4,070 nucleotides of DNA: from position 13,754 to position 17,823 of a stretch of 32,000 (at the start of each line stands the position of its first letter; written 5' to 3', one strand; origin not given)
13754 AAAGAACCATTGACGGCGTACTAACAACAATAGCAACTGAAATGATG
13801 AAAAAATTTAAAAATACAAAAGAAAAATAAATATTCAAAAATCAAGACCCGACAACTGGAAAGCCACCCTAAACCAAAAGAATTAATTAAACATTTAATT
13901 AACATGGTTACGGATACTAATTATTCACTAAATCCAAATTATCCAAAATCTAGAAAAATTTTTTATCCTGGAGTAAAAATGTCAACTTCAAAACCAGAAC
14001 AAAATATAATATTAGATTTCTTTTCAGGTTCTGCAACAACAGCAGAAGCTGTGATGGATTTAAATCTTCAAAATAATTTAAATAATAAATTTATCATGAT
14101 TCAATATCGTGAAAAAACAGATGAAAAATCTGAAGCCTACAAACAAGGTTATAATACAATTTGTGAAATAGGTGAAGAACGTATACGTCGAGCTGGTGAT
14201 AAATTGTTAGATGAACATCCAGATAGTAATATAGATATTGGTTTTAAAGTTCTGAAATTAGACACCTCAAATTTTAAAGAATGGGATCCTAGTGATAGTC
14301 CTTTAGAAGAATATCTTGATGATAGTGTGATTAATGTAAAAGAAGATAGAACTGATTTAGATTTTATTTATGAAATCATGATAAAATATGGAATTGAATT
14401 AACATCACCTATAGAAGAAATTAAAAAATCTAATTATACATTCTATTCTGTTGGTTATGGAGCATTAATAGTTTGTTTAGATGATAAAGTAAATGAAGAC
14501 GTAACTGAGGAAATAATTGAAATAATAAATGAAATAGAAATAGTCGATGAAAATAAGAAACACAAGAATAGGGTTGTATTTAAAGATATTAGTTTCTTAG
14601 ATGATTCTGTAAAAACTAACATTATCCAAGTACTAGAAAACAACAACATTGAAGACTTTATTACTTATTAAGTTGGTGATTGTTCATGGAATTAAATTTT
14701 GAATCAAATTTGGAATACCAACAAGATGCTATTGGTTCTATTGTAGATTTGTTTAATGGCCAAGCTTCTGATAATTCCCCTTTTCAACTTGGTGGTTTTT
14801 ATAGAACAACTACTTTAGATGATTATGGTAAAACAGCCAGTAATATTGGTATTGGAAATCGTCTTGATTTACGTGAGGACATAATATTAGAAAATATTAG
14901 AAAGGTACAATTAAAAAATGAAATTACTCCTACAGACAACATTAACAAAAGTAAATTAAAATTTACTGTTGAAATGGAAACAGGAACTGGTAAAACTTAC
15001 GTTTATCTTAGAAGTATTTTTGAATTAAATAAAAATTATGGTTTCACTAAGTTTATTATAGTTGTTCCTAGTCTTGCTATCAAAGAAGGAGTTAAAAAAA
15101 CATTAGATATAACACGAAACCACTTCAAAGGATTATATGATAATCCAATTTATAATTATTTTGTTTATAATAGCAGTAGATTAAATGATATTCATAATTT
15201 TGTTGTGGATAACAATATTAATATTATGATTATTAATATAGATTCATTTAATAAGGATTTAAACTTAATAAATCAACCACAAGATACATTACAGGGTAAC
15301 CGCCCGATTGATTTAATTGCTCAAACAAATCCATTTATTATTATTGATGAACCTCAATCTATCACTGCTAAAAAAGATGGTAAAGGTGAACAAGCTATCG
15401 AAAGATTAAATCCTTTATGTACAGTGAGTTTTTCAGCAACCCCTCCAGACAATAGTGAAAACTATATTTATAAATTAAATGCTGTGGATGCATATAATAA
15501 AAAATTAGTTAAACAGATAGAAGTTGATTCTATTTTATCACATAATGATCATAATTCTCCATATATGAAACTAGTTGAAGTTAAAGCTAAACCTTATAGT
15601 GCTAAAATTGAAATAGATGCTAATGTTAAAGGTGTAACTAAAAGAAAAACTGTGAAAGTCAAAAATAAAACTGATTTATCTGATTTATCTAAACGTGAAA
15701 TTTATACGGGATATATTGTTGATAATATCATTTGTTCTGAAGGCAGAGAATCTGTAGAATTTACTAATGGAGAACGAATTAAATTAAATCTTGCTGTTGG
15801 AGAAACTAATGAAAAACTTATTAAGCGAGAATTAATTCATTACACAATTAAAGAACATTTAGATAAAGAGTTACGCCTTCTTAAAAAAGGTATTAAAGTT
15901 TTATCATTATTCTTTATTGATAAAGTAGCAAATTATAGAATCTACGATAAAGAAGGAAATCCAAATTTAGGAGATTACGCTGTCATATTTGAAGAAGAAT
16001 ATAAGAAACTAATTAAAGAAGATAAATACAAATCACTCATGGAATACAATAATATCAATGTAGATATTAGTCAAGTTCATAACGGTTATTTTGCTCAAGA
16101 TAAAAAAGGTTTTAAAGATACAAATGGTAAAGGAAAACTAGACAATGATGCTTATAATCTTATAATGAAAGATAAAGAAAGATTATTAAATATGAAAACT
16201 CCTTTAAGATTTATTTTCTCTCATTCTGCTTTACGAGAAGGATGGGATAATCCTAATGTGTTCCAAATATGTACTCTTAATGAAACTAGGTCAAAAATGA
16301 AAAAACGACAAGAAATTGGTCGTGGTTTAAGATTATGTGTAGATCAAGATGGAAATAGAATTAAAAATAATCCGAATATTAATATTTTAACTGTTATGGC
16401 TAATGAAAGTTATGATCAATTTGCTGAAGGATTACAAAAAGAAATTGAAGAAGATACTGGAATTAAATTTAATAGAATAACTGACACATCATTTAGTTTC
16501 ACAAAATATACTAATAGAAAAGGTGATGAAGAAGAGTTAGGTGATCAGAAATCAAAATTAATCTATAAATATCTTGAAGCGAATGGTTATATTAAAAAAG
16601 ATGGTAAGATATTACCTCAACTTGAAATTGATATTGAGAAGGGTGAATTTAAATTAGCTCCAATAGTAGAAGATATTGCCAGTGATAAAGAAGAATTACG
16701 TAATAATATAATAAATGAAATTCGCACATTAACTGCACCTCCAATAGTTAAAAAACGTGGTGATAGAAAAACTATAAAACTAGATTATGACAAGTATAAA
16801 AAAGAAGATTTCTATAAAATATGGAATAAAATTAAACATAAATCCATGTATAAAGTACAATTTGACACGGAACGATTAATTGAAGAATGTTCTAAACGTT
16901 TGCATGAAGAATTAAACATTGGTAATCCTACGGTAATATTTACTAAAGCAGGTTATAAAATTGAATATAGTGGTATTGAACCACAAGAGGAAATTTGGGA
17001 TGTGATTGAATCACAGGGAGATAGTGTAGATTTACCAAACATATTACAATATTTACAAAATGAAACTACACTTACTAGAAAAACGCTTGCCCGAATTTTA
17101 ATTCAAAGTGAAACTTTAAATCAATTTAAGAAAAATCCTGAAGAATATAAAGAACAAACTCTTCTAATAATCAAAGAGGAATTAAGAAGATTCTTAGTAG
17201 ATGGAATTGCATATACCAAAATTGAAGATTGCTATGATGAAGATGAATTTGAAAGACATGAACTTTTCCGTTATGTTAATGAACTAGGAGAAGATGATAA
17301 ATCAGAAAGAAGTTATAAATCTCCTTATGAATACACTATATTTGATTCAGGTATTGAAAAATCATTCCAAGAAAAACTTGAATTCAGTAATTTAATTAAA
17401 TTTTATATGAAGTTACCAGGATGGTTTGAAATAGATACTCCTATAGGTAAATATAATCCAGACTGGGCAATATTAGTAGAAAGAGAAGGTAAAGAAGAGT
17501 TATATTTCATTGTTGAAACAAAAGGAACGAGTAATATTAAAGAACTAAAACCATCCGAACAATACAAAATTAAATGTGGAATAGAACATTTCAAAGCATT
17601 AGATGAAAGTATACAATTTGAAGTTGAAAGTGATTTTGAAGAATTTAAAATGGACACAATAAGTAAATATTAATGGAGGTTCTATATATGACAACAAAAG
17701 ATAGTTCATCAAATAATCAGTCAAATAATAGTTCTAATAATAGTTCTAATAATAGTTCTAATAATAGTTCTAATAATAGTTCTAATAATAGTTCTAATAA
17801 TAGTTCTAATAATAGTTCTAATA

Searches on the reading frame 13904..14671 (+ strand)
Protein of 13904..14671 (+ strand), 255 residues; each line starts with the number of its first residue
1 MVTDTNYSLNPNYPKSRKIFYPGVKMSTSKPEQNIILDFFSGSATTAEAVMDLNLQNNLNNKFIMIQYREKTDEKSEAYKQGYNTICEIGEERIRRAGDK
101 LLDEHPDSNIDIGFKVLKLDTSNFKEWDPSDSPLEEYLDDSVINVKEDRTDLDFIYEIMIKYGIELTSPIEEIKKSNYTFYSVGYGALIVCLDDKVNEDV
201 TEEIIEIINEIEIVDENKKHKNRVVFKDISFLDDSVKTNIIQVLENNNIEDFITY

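Call 66: search_protein_families(library=pfam, proteins=[window:13904-14671:+], max_evalue=0.001)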
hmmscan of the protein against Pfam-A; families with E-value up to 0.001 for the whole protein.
window:13904-14671:+ (255 aa): 1 family
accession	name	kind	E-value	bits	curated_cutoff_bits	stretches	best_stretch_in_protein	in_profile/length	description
PF01555.25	N6_N4_Mtase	-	5e-06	27.1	26.7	1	13-71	164-214/221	DNA methylase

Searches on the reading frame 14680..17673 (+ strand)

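Call 66: search_protein_families(library=pfam, proteins=[window:14680-17673:+], max_evalue=0.001)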
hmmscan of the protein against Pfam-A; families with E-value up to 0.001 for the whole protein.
window:14680-17673:+ (997 aa): 3 families
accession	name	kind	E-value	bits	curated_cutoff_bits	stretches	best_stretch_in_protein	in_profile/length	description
PF19778.5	RE_endonuc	-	1.8e-36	124.7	23.4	1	880-983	2-105/108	Endonuclease domain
PF04851.21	ResIII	-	1.6e-17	64.4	22.5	1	86-256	17-163/164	Type III restriction enzyme, res subunit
PF00270.35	DEAD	-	1.8e-09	38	26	1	94-260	16-165/167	DEAD/DEAH box helicase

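Call 71: search_protein_families(library=padloc, proteins=[window:14680-17673:+], max_evalue=0.001)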
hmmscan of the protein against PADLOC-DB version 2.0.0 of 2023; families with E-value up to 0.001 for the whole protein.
window:14680-17673:+ (997 aa): 5 families
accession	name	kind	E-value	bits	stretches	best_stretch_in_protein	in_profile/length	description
PDLC03647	REase_III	-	1.6e-303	1007.7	1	3-989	1-982/989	Type III restriction enzyme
PDLC03649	REase_III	-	2.2e-94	315.2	1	1-987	1-959/973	Type III restriction enzyme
PDLC03650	REase_III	-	6.7e-07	26.1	1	505-554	374-423/898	Type III restriction enzyme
PDLC03653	REase_III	-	5.3e-06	22.8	1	500-572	417-485/883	Type III restriction enzyme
PDLC01763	Cas3b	-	7.9e-06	22.9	1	70-260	242-426/762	-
